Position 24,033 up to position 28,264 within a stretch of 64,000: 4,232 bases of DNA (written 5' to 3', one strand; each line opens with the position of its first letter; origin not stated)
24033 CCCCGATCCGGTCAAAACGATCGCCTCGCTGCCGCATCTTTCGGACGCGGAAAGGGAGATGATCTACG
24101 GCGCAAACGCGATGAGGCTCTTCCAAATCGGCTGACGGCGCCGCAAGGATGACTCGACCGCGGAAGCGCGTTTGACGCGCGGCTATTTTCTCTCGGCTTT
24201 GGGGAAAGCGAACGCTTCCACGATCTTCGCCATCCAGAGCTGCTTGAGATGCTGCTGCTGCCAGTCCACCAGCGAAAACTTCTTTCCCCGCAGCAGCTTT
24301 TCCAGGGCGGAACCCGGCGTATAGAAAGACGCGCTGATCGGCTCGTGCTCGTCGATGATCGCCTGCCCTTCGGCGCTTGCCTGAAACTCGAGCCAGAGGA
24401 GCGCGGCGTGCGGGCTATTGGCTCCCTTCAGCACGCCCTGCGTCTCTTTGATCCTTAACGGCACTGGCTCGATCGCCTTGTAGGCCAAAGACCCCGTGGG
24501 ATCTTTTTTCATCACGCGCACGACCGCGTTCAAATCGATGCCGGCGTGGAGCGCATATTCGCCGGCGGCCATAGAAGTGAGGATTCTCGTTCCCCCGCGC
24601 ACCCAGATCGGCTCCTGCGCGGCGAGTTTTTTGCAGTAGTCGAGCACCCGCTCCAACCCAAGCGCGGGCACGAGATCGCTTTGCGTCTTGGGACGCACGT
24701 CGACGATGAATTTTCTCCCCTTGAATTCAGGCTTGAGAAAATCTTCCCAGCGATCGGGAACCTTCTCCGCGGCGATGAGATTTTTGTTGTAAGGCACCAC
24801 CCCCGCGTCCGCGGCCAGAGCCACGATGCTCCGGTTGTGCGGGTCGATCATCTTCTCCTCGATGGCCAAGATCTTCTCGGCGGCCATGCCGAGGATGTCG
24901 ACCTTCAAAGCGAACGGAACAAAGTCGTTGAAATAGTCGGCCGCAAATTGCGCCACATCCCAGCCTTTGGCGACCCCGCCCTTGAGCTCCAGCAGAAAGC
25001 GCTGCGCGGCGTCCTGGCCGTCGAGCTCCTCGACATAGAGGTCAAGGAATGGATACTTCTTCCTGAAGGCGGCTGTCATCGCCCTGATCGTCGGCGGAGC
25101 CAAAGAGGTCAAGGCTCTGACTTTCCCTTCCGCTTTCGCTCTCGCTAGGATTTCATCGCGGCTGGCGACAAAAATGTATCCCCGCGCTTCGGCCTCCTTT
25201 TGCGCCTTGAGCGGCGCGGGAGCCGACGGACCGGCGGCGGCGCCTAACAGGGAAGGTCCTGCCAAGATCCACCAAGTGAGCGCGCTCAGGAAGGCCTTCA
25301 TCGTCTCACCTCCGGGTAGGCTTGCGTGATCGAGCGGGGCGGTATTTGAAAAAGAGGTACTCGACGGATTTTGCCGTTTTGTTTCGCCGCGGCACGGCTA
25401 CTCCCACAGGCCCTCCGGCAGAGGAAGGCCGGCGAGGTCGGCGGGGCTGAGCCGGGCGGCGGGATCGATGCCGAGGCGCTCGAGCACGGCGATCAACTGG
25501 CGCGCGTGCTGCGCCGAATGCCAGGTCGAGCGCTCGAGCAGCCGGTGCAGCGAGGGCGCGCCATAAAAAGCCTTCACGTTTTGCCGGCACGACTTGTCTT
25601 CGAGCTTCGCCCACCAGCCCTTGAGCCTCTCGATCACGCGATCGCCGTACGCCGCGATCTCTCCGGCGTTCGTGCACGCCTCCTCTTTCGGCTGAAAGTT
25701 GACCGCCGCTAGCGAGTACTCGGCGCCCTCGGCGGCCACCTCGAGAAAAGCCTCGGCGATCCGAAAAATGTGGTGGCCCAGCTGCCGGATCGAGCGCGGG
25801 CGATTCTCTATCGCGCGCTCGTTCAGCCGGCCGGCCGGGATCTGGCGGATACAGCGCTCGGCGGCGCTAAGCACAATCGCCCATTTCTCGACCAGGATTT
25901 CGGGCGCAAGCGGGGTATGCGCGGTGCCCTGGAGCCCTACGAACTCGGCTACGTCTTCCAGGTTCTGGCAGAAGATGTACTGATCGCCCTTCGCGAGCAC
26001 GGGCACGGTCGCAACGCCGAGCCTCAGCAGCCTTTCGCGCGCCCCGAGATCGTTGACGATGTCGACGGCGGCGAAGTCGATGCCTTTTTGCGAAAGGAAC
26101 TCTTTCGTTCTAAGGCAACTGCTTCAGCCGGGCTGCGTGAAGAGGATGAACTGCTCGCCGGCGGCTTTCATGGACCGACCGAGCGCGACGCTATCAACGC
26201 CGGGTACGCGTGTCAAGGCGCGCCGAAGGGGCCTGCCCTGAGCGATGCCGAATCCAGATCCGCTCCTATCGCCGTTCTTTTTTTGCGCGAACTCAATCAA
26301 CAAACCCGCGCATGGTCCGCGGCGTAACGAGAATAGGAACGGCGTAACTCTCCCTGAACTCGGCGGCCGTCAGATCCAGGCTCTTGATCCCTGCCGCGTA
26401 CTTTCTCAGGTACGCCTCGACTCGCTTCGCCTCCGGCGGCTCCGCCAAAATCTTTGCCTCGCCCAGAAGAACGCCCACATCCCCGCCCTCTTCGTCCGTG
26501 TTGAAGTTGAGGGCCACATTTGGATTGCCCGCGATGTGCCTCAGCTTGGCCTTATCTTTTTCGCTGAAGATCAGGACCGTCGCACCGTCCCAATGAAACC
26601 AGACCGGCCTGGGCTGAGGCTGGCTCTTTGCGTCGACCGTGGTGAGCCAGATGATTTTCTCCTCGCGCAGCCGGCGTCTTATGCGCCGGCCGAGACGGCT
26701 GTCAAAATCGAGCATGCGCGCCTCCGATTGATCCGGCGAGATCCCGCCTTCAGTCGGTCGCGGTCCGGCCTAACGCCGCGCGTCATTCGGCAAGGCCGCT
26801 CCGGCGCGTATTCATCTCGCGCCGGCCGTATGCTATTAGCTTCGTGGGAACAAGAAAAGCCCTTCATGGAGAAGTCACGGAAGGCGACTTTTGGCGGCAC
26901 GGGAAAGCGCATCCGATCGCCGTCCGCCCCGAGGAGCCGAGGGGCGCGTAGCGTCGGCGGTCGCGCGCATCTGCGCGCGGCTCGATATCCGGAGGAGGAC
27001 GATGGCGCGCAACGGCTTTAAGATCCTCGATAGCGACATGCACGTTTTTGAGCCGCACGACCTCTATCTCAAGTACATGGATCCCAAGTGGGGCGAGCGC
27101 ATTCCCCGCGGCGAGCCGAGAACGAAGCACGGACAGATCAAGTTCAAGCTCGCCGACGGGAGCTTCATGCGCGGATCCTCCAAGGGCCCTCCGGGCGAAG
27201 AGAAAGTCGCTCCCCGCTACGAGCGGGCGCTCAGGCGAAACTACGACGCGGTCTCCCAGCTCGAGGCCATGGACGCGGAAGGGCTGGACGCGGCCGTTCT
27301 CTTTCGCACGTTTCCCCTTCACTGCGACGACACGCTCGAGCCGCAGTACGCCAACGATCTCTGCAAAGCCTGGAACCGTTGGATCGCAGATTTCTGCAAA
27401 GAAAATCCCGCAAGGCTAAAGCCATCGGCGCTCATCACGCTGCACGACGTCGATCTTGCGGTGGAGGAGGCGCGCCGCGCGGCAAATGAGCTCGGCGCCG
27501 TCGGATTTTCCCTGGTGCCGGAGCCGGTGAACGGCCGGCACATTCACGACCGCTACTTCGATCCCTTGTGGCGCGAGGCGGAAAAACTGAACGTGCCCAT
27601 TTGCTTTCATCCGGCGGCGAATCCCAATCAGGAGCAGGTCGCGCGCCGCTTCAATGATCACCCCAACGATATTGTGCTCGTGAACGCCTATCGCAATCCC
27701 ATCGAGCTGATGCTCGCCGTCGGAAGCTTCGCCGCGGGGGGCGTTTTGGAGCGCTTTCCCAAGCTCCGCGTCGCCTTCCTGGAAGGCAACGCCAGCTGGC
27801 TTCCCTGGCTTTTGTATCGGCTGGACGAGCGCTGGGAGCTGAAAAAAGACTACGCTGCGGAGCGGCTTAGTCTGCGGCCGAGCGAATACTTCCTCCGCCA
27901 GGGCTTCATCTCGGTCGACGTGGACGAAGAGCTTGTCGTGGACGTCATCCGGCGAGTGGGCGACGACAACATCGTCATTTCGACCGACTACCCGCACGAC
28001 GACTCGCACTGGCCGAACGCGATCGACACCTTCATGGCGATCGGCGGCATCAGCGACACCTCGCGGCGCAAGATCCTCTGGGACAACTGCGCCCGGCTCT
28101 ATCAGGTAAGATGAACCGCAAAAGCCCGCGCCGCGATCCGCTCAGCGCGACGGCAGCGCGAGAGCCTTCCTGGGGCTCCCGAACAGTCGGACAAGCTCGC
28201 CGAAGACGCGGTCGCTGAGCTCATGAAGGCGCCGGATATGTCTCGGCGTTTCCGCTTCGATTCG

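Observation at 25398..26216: Glutaredoxin-fold UxxC domain fused to a DinB-like domain: in-frame TGA exactly at the first active-site Cys position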

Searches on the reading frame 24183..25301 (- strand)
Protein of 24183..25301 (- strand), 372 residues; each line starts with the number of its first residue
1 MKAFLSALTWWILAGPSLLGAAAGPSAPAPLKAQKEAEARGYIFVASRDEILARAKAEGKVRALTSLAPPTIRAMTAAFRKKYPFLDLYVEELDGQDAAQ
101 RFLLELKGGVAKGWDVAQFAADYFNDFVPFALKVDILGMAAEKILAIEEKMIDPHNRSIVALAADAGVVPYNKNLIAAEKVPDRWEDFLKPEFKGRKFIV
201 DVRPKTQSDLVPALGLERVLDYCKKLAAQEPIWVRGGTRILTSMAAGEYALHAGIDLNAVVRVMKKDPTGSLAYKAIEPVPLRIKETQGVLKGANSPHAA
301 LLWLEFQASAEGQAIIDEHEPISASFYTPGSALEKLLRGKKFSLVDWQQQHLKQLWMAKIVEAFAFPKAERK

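Call 38: search_protein_families(library=pfam, proteins=[window:24183-25301:-], max_evalue=0.0001)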
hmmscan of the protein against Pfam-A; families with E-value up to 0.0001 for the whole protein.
window:24183-25301:- (372 aa): 2 families
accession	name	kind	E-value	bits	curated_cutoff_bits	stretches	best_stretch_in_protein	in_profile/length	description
PF13343.11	SBP_bac_6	-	1.7e-10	41.2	24.6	1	141-348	35-240/245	Bacterial extracellular solute-binding protein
PF13416.11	SBP_bac_8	-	2.6e-09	37.7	27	1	74-316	1-252/279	Bacterial extracellular solute-binding protein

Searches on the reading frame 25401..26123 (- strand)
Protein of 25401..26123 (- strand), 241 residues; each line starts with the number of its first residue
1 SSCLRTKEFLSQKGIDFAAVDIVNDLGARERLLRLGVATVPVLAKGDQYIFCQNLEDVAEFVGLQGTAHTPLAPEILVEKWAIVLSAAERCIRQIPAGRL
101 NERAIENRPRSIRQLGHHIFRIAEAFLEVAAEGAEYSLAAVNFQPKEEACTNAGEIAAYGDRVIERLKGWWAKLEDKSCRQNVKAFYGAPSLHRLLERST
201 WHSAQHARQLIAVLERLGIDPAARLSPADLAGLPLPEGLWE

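Call 30: search_protein_representatives(protein=window:25401-26123:-)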
Query: 241 residues. Proteins with E-value up to 0.001 (for the whole library): 790; up to 1e-10: 433; up to 1e-30: 98. The best 150 are listed.
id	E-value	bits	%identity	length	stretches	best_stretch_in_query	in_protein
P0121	3.3e-62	226.3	51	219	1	23-241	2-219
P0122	3.7e-60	219.6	48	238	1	4-241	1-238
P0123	6.8e-58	212.2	46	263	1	1-240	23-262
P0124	1.4e-57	211.2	48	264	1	2-241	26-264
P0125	3.6e-56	206.6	48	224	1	19-241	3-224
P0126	4.2e-56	206.3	45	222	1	20-241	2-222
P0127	1.9e-50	187.9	40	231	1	7-237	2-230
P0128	4.8e-50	186.5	44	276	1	1-240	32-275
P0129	6.4e-50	186.1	42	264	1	2-241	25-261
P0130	4.3e-49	183.4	49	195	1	56-240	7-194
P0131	6.7e-49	182.8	38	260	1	2-240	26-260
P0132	2.5e-46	174.3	58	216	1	23-168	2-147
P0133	2.4e-45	171.1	39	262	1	2-241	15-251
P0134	6.1e-45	169.8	39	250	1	1-241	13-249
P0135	8.6e-45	169.3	43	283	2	100-241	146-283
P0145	6.9e-42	159.8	39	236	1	4-240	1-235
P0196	5.2e-33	130.8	35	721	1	1-240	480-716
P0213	1.5e-31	126.0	34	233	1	4-239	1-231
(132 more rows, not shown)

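Call 42: search_protein_families(library=pfam, proteins=[P0196, P0124], max_evalue=0.001)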
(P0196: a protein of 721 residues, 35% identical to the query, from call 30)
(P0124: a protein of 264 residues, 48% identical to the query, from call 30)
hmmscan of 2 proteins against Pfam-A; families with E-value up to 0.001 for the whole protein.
P0196 (721 aa): 3 families
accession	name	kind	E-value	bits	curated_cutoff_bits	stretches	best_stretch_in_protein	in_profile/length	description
PF03972.19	MmgE_PrpD_N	-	3.5e-65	220.1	32.1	1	6-249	1-241/244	MmgE/PrpD N-terminal domain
PF19305.4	MmgE_PrpD_C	-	4.6e-31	108.4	32.1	1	270-435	1-163/173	MmgE/PrpD C-terminal domain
PF00462.30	Glutaredoxin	-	3e-10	40.6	22.9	1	471-529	1-60/60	Glutaredoxin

P0124 (264 aa): 2 families
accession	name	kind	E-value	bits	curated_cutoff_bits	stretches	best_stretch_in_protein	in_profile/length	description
PF00462.30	Glutaredoxin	-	2.2e-11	44.2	22.9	1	19-71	4-57/60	Glutaredoxin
PF12867.12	DinB_2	-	3.4e-07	31.2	24.8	1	114-233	11-128/128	DinB superfamily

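Call 45: find_homologous_proteins(query=P0124, max_evalue=1e-20)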
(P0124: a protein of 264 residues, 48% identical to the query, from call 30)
Query P0124 (264 aa): 1486 proteins with E <= 1e-20 among 8000 candidates; the best 120 are listed.
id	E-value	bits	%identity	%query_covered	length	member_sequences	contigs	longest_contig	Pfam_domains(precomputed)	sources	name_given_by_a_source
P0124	1.0e-178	611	100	100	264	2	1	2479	PF00462.31,PF12867.13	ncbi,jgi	jgi:glutaredoxin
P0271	2.2e-152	524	85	99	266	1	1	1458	PF00462.31,PF12867.13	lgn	-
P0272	4.5e-140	484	81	100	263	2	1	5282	PF00462.31,PF12867.13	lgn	-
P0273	5.1e-108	379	64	99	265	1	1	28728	PF00462.31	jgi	jgi:glutaredoxin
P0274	1.9e-84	302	56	96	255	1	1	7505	PF00462.31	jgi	jgi:glutaredoxin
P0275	5.3e-83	297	51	100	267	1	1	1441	PF00462.31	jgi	jgi:glutaredoxin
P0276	9.1e-83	296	52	97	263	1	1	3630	PF00462.31,PF12867.13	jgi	jgi:glutaredoxin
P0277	8.2e-82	293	50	100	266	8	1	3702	PF00462.31,PF12867.13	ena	-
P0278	6.9e-80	287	50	99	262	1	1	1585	PF00462.31,PF12867.13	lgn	-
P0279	7.3e-80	287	53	95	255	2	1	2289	PF00462.31,PF12867.13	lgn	-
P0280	3.9e-79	284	54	94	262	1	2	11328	PF00462.31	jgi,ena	-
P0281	2.4e-78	282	53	97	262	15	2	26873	PF00462.31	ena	-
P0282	6.2e-78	280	51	95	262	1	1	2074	PF00462.31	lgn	-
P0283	1.1e-77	279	51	94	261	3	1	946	PF00462.31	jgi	jgi:glutaredoxin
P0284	1.2e-77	279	53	99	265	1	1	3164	PF00462.31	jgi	jgi:glutaredoxin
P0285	1.3e-77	279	52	95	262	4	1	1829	PF00462.31,PF12867.13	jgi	jgi:glutaredoxin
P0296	3.2e-60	222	44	97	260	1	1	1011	PF00462.31,PF12867.13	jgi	-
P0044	3.5e-60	222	47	90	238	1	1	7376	PF00462.31,PF12867.13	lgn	-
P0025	2.2e-59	219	48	90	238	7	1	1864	PF00462.31,PF12867.13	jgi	jgi:glutaredoxin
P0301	1.6e-58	217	48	90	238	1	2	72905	PF00462.31,PF12867.13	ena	-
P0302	1.8e-58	216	50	84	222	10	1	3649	PF12867.13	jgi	jgi:hypothetical protein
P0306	2.1e-57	213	49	83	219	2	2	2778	PF12867.13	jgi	-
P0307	2.7e-57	213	49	83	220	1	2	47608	PF12867.13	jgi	-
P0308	2.9e-57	212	50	83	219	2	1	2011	PF12867.13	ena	-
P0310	4.0e-57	212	40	96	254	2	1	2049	PF00462.31,PF12867.13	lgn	-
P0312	4.7e-57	212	49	83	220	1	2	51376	PF12867.13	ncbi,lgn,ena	-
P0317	8.9e-57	211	46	90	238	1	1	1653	PF00462.31,PF12867.13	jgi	jgi:glutaredoxin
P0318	1.0e-56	211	43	95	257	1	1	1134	PF00462.31,PF12867.13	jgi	-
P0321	1.2e-56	210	43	95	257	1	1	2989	PF00462.31,PF12867.13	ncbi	-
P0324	1.8e-56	210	43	95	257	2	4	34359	PF00462.31,PF12867.13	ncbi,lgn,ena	-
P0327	3.6e-56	209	41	97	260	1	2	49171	PF00462.31,PF12867.13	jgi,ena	jgi:glutaredoxin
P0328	3.9e-56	209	47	84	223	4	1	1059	PF12867.13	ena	-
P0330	4.4e-56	209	43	93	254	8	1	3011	PF00462.31,PF12867.13,PF05163.18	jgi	jgi:glutaredoxin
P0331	4.6e-56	209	49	83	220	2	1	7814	PF12867.13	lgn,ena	-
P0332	4.8e-56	208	49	83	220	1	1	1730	PF12867.13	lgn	-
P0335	6.2e-56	208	43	95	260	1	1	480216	PF00462.31,PF12867.13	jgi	-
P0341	7.8e-56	208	49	83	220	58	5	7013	PF12867.13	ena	-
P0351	1.5e-55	207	43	95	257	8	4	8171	PF00462.31,PF12867.13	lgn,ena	-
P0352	1.5e-55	207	50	83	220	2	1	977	PF12867.13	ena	-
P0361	3.0e-55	206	42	95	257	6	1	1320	PF00462.31,PF12867.13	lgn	-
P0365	3.5e-55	206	42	95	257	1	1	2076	PF00462.31,PF12867.13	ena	-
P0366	3.5e-55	206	43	97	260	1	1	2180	PF00462.31,PF12867.13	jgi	jgi:glutaredoxin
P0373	5.4e-55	205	50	83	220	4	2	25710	PF12867.13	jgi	-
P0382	7.1e-55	205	48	84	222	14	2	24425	PF12867.13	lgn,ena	-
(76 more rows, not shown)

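Call 52: predict_structure(alignment_id=A3)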
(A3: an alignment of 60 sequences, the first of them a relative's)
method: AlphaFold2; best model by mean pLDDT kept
length: 264 residues; sequences in the alignment: 60
mean_pLDDT: 93.0   pTM: 0.89
mean pLDDT of the five models: 93.0, 92.9, 92.7, 92.5, 92.3
residues with pLDDT >= 90: 230; 70-90: 19; 50-70: 8; < 50: 7
segments of 3 or more residues with pLDDT < 50: 1-7
pLDDT, mean of each block of 10 residues (from residue 1): 41 83 93 96 96 96 95 94 93 87 99 98 96 94 98 93 94 98 99 98 93 95 98 98 97 96 90
secondary structure, 60 per line:
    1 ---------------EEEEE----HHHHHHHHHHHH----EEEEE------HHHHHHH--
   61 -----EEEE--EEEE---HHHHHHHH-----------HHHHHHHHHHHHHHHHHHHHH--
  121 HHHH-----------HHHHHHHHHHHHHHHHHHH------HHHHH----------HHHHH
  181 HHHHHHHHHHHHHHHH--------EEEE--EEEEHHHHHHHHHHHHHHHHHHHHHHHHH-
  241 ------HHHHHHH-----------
elements in order: E16-20 H25-36 E41-45 H52-58 E66-69 E72-75 H79-86 H98-118 H121-124 H136-154 H161-165 H176-196 E205-208 E211-214 H215-239 H247-253

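Call 64: find_encoding_contigs(protein=P0145, flank=1500, max_places=2)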
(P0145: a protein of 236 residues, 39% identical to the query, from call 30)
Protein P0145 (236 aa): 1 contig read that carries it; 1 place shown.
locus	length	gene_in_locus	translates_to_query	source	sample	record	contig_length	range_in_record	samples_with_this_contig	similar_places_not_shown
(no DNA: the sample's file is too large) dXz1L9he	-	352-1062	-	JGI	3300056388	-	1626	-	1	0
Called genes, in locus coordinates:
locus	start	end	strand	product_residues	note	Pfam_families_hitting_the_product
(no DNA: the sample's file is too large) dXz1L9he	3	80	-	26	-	?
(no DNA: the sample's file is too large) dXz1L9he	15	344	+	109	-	PF08352:oligo_HPY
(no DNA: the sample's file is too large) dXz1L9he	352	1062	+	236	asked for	-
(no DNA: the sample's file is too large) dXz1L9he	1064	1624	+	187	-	?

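Call 65: find_encoding_contigs(protein=P0127, flank=1500, max_places=2)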
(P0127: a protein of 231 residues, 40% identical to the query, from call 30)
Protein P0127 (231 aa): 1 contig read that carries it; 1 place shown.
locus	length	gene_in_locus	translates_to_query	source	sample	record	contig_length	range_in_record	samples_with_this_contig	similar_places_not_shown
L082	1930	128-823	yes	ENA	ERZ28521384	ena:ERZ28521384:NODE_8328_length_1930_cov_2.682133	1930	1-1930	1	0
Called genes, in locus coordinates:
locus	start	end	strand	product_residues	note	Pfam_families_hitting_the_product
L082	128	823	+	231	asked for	-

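Call 66: find_encoding_contigs(protein=P0213, flank=1500, max_places=2)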
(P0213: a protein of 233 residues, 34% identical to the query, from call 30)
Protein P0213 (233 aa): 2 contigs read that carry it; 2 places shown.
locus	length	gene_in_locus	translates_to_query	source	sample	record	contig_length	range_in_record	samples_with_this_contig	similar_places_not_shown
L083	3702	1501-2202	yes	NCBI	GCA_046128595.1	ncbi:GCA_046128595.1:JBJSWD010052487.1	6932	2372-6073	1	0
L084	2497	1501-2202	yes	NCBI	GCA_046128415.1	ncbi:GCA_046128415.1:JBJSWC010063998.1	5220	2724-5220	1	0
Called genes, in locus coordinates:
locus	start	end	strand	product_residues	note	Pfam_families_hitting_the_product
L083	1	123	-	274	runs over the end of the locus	PF00106:adh_short, PF08659:KR (weak), PF23441:SDR, PF13561:adh_short_C2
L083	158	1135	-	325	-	PF03401:TctC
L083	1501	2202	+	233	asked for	PF00462:Glutaredoxin (weak), PF12867:DinB_2 (weak)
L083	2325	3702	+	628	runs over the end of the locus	PF20091:Abhydrolase_10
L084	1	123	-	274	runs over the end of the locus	PF00106:adh_short, PF08659:KR (weak), PF23441:SDR, PF13561:adh_short_C2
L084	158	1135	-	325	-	PF03401:TctC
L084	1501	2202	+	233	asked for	PF00462:Glutaredoxin (weak), PF12867:DinB_2 (weak)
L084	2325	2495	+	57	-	?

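Call 70: find_related_loci(query=A4, collection=metagenome_contigs, flank=3000)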
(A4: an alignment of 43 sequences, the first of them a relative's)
Query A4 (264 aa) in metagenome_contigs; peptide patterns used: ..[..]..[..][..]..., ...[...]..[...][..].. (x = any residue, [..] = any of these).
600 stretches matched a pattern (row limit reached: there are more); 580 encode a relative of the query (tblastn E <= 1e-3); the best 80 are kept; 80 distinct loci.
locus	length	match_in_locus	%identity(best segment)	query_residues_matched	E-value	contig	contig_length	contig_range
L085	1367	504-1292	51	2-264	1e-92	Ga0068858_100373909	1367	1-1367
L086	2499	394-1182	50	2-264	4e-88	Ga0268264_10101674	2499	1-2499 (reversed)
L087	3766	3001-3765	53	10-264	1e-81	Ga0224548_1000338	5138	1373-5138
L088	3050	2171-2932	50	12-264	5e-76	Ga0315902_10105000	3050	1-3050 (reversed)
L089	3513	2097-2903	48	1-264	3e-75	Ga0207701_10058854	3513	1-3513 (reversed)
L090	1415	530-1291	49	12-264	7e-79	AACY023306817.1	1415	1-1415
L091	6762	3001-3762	48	12-264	2e-73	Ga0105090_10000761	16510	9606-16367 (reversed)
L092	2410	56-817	48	12-264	6e-75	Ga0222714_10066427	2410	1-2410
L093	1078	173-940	49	10-264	1e-78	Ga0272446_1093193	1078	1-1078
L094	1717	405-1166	48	12-264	1e-75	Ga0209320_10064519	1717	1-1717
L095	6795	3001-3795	47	1-264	2e-71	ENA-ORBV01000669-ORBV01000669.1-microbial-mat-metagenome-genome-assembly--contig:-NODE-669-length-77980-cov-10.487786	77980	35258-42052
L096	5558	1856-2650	47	4-264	4e-71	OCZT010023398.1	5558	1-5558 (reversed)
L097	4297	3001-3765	48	11-264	3e-71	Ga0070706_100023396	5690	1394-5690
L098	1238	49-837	45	3-264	4e-76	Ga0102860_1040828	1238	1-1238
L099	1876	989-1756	47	9-264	3e-73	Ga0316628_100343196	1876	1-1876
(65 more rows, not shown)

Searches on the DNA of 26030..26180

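Call 49: search_rna_families(source=window, start=26030, end=26180, threshold=evalue, max_evalue=10, show_alignments=3)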
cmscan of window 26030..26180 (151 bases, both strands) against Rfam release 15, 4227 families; matches with E-value up to 10: 3.
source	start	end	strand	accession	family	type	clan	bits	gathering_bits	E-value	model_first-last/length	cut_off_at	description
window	26072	26127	+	RF03912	mir-4659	Gene; miRNA;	-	13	92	6.6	1-73/73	no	mir-4659 microRNA precursor family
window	26158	26180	-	RF02180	ST7-AS1_2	Gene; lncRNA;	-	11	50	2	88-110/110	5'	ST7 antisense RNA 1 conserved region 2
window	26048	26076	+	RF01139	sR2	Gene; snRNA; snoRNA; CD-box;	-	11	42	2.2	26-57/57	no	Small nucleolar RNA sR2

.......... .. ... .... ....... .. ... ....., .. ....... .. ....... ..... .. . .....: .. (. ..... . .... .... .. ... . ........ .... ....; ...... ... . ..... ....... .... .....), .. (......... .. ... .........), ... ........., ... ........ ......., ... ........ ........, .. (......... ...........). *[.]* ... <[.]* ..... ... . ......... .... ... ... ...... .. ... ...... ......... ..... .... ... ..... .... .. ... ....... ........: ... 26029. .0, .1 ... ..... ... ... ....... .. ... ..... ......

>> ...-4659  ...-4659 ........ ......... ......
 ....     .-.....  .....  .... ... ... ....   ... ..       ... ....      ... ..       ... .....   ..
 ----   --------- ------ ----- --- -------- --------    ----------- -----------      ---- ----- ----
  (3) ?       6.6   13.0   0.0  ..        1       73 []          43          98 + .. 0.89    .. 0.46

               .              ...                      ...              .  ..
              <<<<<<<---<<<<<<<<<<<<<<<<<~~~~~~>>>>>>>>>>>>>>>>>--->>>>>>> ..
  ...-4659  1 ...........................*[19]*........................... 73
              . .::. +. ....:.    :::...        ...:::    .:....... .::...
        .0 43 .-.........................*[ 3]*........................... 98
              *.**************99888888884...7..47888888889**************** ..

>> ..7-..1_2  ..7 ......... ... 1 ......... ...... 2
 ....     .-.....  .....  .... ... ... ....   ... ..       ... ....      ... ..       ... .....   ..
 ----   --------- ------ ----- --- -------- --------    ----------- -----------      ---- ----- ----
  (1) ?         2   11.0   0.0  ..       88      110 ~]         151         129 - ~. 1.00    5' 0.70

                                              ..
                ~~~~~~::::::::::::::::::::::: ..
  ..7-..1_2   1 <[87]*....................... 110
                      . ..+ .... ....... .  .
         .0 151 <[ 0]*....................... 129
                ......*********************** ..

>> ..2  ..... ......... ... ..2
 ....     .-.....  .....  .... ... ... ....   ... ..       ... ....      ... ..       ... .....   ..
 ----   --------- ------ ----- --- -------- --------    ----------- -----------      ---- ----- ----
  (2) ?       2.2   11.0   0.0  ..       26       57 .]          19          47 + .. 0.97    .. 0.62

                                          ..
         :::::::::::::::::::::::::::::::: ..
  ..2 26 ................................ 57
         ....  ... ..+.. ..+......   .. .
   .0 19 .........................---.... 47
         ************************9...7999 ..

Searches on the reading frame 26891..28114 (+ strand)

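Call 38: search_protein_families(library=pfam, proteins=[window:26891-28114:+], max_evalue=0.0001)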
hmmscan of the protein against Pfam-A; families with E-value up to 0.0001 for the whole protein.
window:26891-28114:+ (407 aa): 1 family
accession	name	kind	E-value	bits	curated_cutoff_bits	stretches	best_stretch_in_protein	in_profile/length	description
PF04909.20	Amidohydro_2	-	1.7e-32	113.8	26.4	1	48-405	3-288/289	Amidohydrolase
